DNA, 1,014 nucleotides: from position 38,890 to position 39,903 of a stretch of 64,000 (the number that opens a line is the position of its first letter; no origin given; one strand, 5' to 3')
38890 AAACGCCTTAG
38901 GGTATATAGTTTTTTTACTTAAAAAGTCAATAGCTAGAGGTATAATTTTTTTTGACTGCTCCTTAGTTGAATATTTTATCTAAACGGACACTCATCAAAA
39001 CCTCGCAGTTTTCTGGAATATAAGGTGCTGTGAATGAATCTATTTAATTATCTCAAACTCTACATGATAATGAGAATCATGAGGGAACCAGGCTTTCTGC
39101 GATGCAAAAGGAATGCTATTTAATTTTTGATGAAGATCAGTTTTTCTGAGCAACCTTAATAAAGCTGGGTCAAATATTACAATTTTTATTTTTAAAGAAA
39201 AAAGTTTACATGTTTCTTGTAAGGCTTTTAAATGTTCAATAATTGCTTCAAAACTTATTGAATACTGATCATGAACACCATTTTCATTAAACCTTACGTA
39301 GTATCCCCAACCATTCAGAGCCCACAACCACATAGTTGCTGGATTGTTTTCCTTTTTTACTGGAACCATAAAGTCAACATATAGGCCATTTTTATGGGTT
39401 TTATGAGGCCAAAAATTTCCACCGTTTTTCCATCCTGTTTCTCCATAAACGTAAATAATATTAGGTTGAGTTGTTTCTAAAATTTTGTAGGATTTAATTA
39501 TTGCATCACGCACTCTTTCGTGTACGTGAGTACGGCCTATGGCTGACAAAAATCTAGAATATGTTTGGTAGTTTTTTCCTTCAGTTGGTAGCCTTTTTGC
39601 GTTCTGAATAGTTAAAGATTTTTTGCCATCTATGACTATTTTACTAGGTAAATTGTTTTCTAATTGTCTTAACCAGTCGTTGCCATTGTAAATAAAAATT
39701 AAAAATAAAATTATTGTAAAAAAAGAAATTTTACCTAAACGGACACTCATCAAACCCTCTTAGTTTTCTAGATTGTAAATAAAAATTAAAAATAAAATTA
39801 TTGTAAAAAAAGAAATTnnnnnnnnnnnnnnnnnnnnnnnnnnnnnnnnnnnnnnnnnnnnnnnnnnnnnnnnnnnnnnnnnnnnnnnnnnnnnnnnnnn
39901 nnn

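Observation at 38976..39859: Three copies of the amn 3'-end junction bracket a single LAS-peptidase gene, and the outlying copy differs only synonymously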

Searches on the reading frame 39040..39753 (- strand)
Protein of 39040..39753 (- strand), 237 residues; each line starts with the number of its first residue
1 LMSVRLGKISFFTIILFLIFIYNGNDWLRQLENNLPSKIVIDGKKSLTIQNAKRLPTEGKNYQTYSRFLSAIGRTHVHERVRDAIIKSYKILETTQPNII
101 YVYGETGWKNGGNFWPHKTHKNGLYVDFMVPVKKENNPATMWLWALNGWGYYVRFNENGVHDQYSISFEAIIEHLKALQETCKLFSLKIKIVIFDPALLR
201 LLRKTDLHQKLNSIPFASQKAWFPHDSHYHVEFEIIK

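Call 4: search_protein_families(library=pfam, proteins=[window:39040-39753:-])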
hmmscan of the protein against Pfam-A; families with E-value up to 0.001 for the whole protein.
window:39040-39753:- (237 aa): 0 families

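Call 5: search_protein_families(library=ncbifam, proteins=[window:39040-39753:-])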
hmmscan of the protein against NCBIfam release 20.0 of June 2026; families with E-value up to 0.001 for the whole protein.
window:39040-39753:- (237 aa): 0 families

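Call 7: find_homologous_proteins(query=window:39040-39750:-)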
Query window:39040-39750:- (236 aa): 569 proteins with E <= 0.001 among 686 candidates; the best 120 are listed.
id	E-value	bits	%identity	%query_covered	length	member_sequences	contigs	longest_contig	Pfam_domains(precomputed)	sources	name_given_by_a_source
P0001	2.0e-156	537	98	100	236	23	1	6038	-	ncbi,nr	ncbi:MAG: replication initiation protein [Proteobacteria bacterium]|nr:replication initiation protei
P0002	1.3e-101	357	66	100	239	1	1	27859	-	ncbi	-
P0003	3.8e-101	356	63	100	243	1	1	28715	-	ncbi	-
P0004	4.5e-99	349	64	99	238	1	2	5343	-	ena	-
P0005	2.7e-97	343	64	99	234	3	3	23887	-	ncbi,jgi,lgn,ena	jgi:penicillin-insensitive murein endopeptidase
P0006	2.4e-95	337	62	100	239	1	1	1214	-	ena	-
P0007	1.0e-91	325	67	88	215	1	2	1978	-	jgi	jgi:penicillin-insensitive murein DD-endopeptidase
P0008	1.9e-78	281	68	75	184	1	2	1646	-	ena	-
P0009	4.9e-78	280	56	86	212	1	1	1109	-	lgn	-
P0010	2.9e-74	268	52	97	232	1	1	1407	-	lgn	-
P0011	1.8e-70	255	51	99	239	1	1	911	-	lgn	-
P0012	4.6e-70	254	52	95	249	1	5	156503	-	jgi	jgi:penicillin-insensitive murein endopeptidase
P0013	9.6e-69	249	51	94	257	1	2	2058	-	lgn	-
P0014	9.1e-67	243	50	98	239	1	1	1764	-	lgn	-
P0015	9.4e-67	243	52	93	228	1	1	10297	PF03411.19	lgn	-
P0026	2.2e-58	216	49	90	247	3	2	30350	PF03411.19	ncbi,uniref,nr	ncbi:penicillin-insensitive murein endopeptidase [Leptospira bandrabouensis]|uniref:penicillin-insen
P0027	6.8e-58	214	46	94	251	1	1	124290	PF03411.19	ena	-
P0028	2.3e-56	209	44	97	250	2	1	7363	PF03411.19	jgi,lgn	jgi:penicillin-insensitive murein endopeptidase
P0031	9.2e-54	200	46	93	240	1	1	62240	PF03411.19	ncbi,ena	-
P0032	1.2e-52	197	45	93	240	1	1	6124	PF03411.19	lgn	-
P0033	1.3e-52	197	45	94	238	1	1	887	PF03411.19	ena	-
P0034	1.7e-51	193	41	96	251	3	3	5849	PF03411.19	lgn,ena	-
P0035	7.8e-51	191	39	97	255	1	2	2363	PF03411.19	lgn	-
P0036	8.5e-51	191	42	96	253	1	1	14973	PF03411.19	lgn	-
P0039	1.0e-49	187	44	92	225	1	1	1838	PF03411.19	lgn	-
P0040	1.2e-49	187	43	99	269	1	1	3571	PF03411.19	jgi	jgi:penicillin-insensitive murein DD-endopeptidase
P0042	2.1e-49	186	45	90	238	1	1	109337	PF03411.19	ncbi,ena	-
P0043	3.1e-49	186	43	95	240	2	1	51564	PF03411.19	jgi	-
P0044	2.9e-48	182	44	91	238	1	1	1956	PF03411.19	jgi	jgi:penicillin-insensitive murein DD-endopeptidase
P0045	6.5e-48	181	40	99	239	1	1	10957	PF03411.19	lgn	-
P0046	6.9e-48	181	42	93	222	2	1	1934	PF03411.19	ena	-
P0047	2.3e-47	179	40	94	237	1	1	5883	PF03411.19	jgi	jgi:penicillin-insensitive murein DD-endopeptidase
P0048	4.5e-47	179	47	78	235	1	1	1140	PF03411.19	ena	-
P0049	6.3e-47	178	39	99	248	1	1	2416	PF03411.19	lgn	-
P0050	7.9e-47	178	41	97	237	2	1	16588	PF03411.19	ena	-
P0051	1.3e-46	177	47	79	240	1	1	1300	PF03411.19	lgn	-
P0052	1.3e-46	177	46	78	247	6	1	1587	PF03411.19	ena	-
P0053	1.5e-46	177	43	94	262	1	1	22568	PF03411.19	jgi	jgi:penicillin-insensitive murein DD-endopeptidase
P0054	2.8e-46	176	44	79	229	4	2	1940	PF03411.19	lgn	-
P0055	3.9e-46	175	44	95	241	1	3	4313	PF03411.19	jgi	-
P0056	5.7e-46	175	45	79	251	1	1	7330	PF03411.19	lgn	-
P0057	1.3e-45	174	40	97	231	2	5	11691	PF03411.19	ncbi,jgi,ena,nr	ncbi:MAG: replication initiation protein [Deltaproteobacteria bacterium]|nr:MAG: replication initiat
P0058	2.2e-45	173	42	94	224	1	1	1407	PF03411.19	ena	-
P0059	2.2e-45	173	44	80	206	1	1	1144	PF03411.19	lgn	-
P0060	2.3e-45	173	47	79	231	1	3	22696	PF03411.19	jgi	jgi:penicillin-insensitive murein DD-endopeptidase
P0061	2.7e-45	173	45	78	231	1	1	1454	PF03411.19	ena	-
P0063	3.3e-45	172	44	81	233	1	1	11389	PF03411.19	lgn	-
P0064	4.0e-45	172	44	79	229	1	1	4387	PF03411.19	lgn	-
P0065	4.1e-45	172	45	78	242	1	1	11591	PF03411.19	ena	-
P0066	4.9e-45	172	39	99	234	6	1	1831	PF03411.19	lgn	-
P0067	5.4e-45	172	40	96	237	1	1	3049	PF03411.19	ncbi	-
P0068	6.6e-45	171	37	98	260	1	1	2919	PF03411.19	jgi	jgi:penicillin-insensitive murein endopeptidase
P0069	7.7e-45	171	46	77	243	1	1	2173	PF03411.19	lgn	-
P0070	7.8e-45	171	40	99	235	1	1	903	PF03411.19,PF00332.25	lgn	-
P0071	1.2e-44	171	44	77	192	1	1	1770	PF03411.19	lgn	-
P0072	1.3e-44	170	38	94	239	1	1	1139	PF03411.19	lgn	-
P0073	1.3e-44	170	41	79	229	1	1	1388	PF03411.19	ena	-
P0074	1.4e-44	170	44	79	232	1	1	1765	PF03411.19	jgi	-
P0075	1.6e-44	170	40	94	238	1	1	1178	PF03411.19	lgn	-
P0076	1.8e-44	170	43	79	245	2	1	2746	PF03411.19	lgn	-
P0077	2.0e-44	170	45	78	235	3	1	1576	PF03411.19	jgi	jgi:penicillin-insensitive murein endopeptidase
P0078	2.7e-44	169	42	79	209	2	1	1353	PF03411.19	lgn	-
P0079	4.0e-44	169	41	95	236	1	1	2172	PF03411.19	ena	-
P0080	5.3e-44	168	44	78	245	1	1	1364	PF03411.19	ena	-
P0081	5.8e-44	168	42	86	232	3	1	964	PF03411.19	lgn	-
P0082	5.9e-44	168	45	77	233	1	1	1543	PF03411.19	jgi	jgi:penicillin-insensitive murein DD-endopeptidase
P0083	6.1e-44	168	40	95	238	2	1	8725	PF03411.19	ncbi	-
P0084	6.5e-44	168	44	79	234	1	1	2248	PF03411.19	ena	-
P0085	8.3e-44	168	40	99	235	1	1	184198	PF03411.19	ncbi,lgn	-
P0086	8.8e-44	168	44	80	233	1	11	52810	PF03411.19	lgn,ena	-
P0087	1.1e-43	167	43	80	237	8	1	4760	PF03411.19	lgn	-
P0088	1.2e-43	167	43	79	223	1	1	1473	PF03411.19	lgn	-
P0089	1.4e-43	167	41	79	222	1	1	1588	PF03411.19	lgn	-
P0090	1.4e-43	167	39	97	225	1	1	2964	PF03411.19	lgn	-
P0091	1.4e-43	167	44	78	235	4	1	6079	PF03411.19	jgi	jgi:penicillin-insensitive murein endopeptidase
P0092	1.7e-43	167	45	79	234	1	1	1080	PF03411.19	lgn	-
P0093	1.9e-43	167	45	79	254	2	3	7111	PF03411.19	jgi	jgi:penicillin-insensitive murein DD-endopeptidase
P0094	2.3e-43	166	44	78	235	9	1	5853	PF03411.19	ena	-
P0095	2.7e-43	166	42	84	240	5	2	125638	PF03411.19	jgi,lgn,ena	-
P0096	2.9e-43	166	44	78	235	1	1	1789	PF03411.19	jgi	jgi:penicillin-insensitive murein endopeptidase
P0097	2.9e-43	166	45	76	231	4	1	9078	PF03411.19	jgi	-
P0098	3.1e-43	166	41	94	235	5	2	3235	PF03411.19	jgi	-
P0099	3.4e-43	166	42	80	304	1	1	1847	PF03411.19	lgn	-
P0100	3.6e-43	166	44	79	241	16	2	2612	PF03411.19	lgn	-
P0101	3.7e-43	166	44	80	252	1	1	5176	PF03411.19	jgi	jgi:penicillin-insensitive murein DD-endopeptidase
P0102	3.8e-43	166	39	94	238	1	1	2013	PF03411.19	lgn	-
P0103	4.0e-43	166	47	78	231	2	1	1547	PF03411.19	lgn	-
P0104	4.1e-43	166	39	96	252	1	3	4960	PF03411.19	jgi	jgi:penicillin-insensitive murein endopeptidase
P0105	4.1e-43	166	42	79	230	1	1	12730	PF03411.19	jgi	jgi:penicillin-insensitive murein endopeptidase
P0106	5.4e-43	165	42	79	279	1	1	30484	PF03411.19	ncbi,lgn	-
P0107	5.4e-43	165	43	79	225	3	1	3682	PF03411.19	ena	-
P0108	6.1e-43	165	46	79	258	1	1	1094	PF03411.19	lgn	-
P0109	6.9e-43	165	41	85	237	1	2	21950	PF03411.19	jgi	jgi:penicillin-insensitive murein endopeptidase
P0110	7.8e-43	165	41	80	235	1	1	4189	PF03411.19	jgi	-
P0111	7.9e-43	165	40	79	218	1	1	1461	PF03411.19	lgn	-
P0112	8.7e-43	164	44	79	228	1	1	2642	PF03411.19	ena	-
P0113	8.9e-43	164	43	83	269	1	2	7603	PF03411.19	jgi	jgi:penicillin-insensitive murein DD-endopeptidase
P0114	9.9e-43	164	42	77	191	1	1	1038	PF03411.19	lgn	-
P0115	1.0e-42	164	44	79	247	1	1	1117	PF03411.19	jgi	jgi:penicillin-insensitive murein endopeptidase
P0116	1.2e-42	164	42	80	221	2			PF03411.19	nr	nr:penicillin-insensitive murein endopeptidase [Massilia sp. IC2-278]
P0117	1.2e-42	164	42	79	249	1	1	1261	PF03411.19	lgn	-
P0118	1.2e-42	164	44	79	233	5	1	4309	PF03411.19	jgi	jgi:penicillin-insensitive murein DD-endopeptidase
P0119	1.4e-42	164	43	78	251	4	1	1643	PF03411.19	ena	-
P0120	1.5e-42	164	42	79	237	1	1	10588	PF03411.19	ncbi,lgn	-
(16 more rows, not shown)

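Call 8: search_protein_families(library=pfam, proteins=[window:39040-39750:-], max_evalue=10)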
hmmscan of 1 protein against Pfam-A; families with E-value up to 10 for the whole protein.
window:39040-39750:- (236 aa): 1 family
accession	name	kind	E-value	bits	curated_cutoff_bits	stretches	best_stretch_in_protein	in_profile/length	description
PF03411.18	Peptidase_M74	-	0.0017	18.4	25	1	48-135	10-94/240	Penicillin-insensitive murein endopeptidase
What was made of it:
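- On Peptidase M74 / LAS fold (MepA-like murein endopeptidase): The window protein scores 18.4 bits against PF03411, below the 25-bit cutoff (E 0.0017; call 8).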

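Call 9: find_encoding_contigs(protein=window:39040-39750:-, flank=6000, max_places=10)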
Protein window:39040-39750:- (236 aa): 14 contigs read that carry it; 10 places shown.
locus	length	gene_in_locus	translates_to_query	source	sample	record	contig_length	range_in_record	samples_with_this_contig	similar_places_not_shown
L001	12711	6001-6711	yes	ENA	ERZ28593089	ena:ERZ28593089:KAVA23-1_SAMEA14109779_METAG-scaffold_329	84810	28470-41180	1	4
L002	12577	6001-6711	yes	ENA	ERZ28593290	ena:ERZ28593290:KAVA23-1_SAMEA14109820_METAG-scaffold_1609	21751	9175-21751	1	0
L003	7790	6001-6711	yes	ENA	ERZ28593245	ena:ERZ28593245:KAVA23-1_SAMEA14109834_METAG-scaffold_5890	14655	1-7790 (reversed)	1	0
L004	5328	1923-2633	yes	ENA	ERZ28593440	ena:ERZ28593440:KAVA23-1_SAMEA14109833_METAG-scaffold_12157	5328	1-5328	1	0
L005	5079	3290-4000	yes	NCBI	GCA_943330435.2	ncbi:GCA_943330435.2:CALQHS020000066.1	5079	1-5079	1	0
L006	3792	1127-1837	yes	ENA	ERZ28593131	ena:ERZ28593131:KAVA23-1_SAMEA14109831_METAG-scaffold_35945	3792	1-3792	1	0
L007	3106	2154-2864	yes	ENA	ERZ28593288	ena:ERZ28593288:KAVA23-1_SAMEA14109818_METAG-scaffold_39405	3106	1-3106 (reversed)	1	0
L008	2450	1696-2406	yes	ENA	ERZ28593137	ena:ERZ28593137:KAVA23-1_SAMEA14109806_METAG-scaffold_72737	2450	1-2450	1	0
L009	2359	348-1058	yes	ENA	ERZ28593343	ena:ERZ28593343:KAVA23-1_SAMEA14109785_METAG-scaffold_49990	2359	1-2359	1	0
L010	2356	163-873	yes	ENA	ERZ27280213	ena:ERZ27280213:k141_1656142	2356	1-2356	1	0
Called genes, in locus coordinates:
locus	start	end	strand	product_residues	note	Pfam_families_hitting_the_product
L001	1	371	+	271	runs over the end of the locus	PF02790:COX2_TM, PF00116:COX2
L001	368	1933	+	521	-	PF00115:COX1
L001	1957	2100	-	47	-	-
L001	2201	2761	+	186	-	-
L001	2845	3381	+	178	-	-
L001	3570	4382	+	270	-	PF01040:UbiA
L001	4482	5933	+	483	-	PF10423:AMNp_N, PF01048:PNP_UDP_1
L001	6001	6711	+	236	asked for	-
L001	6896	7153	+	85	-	-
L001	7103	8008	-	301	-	PF02881:SRP54_N, PF06414:Zeta_toxin (faint), PF13604:AAA_30, PF00448:SRP54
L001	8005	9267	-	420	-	PF00919:UPF0004, PF04055:Radical_SAM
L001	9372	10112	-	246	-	-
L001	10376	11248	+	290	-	-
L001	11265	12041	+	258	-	-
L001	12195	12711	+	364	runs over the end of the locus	PF00083:Sugar_tr, PF01306:LacY_symp (weak), PF07690:MFS_1, PF12832:MFS_1_like (weak), PF00083:Sugar_tr, PF07690:MFS_1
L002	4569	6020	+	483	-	PF10423:AMNp_N, PF01048:PNP_UDP_1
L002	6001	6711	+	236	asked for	-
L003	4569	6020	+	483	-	PF10423:AMNp_N, PF01048:PNP_UDP_1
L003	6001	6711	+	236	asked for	-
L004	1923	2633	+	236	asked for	-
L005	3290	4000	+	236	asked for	-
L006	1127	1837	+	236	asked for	-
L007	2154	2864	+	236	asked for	-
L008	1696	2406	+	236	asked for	-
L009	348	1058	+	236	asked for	-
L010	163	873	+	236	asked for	-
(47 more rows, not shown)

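Call 10: find_encoding_contigs(protein=P0001, flank=6000, max_places=10)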
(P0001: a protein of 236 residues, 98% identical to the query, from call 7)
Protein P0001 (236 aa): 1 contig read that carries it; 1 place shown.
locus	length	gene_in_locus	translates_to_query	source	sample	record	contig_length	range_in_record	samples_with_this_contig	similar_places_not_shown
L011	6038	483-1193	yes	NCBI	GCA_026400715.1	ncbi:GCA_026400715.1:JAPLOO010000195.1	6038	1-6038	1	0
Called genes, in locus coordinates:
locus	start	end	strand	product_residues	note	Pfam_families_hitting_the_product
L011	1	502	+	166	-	PF01048:PNP_UDP_1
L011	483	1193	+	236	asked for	-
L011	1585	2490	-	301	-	PF02881:SRP54_N, PF06414:Zeta_toxin (faint), PF13604:AAA_30, PF00448:SRP54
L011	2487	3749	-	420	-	PF00919:UPF0004, PF04055:Radical_SAM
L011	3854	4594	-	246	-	-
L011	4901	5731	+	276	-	-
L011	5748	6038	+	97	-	?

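Call 12: find_encoding_contigs(protein=P0002, flank=6000, max_places=4)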
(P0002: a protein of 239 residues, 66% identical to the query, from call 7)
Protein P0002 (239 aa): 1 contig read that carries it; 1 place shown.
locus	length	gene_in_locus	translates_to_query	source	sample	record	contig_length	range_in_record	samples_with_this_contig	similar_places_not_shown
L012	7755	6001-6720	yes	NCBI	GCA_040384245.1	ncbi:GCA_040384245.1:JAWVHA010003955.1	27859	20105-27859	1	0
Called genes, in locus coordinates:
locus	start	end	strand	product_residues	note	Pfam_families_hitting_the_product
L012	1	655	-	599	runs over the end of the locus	-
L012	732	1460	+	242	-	PF13505:OMP_b-brl (weak)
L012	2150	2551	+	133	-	-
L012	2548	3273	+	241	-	PF03462:PCRF, PF00472:RF-1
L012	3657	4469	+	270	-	PF01040:UbiA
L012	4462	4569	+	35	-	-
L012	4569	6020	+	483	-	PF10423:AMNp_N, PF01048:PNP_UDP_1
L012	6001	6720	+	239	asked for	-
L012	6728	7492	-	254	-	-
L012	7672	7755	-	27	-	?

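Call 13: find_encoding_contigs(protein=P0003, flank=6000, max_places=4)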
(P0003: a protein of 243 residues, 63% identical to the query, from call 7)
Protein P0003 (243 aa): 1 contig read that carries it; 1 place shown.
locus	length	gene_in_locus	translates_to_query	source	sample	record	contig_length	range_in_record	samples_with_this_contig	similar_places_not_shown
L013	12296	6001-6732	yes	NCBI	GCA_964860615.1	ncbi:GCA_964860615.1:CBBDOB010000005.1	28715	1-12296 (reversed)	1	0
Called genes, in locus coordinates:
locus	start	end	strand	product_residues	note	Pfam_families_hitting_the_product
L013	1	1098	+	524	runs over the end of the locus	PF00115:COX1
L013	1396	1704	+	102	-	-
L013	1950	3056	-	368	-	-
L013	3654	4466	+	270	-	PF01040:UbiA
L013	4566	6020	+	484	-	PF10423:AMNp_N, PF01048:PNP_UDP_1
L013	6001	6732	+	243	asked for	-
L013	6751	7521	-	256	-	-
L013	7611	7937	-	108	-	-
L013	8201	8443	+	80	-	-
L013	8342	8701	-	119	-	PF00144:Beta-lactamase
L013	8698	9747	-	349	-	-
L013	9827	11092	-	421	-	PF00275:EPSP_synthase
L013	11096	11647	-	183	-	PF22769:DCD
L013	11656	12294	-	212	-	?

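Call 14: find_encoding_contigs(protein=P0005, flank=6000, max_places=4)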
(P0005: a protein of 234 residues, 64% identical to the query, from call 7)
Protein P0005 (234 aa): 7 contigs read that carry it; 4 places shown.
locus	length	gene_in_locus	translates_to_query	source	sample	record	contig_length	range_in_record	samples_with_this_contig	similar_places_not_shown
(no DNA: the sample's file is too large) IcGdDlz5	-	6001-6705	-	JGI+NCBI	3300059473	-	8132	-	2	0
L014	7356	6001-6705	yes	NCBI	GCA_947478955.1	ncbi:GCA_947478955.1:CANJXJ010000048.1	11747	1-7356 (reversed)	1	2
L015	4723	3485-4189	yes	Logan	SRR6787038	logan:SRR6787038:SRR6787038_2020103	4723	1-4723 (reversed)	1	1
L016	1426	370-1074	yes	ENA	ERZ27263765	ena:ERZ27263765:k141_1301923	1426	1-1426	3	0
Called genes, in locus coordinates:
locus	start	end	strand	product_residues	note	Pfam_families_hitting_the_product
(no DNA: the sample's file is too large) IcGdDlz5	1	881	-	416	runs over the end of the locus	PF00817:IMS, PF11799:IMS_C, PF13438:DUF4113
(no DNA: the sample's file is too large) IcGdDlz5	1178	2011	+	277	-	PF02790:COX2_TM, PF00116:COX2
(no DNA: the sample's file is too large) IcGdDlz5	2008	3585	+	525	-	PF00115:COX1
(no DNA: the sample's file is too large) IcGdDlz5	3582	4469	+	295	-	PF01040:UbiA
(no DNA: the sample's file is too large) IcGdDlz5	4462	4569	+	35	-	-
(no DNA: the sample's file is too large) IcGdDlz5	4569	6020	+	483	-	PF10423:AMNp_N, PF01048:PNP_UDP_1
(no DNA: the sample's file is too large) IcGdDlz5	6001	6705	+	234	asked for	-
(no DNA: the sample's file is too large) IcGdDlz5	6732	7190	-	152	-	-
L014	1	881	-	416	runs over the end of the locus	PF00817:IMS, PF11799:IMS_C, PF13438:DUF4113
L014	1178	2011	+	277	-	PF02790:COX2_TM, PF00116:COX2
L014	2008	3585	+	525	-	PF00115:COX1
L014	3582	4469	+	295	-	PF01040:UbiA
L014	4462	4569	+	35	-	-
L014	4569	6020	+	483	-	PF10423:AMNp_N, PF01048:PNP_UDP_1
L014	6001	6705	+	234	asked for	-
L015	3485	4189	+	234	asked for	-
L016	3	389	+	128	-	?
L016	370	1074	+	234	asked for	-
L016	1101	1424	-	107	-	?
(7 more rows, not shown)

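Call 31: find_encoding_contigs(protein=P0004, flank=4000, max_places=3)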
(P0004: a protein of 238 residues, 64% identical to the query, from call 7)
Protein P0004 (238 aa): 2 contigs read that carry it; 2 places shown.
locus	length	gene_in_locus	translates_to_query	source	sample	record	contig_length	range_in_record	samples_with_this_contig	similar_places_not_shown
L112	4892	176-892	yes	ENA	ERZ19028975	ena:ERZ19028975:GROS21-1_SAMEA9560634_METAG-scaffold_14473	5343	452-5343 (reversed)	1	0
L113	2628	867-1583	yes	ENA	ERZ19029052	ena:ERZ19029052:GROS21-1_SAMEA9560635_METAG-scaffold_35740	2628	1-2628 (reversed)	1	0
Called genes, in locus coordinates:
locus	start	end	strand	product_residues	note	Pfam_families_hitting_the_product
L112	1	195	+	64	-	?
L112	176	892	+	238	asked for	-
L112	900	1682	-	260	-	-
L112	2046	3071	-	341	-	PF00478:IMPDH (faint), PF03060:NMO, PF05690:ThiG (weak)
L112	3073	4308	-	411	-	PF00696:AA_kinase, PF01842:ACT (faint), PF13840:ACT_7, PF22468:ACT_9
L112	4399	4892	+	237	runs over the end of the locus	PF13489:Methyltransf_23, PF05175:MTS (weak), PF06325:PrmA, PF02353:CMAS, PF08241:Methyltransf_11, PF08242:Methyltransf_12, PF13649:Methyltransf_25, PF13847:Methyltransf_31, +1 more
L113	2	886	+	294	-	?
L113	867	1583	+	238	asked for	-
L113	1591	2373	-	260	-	-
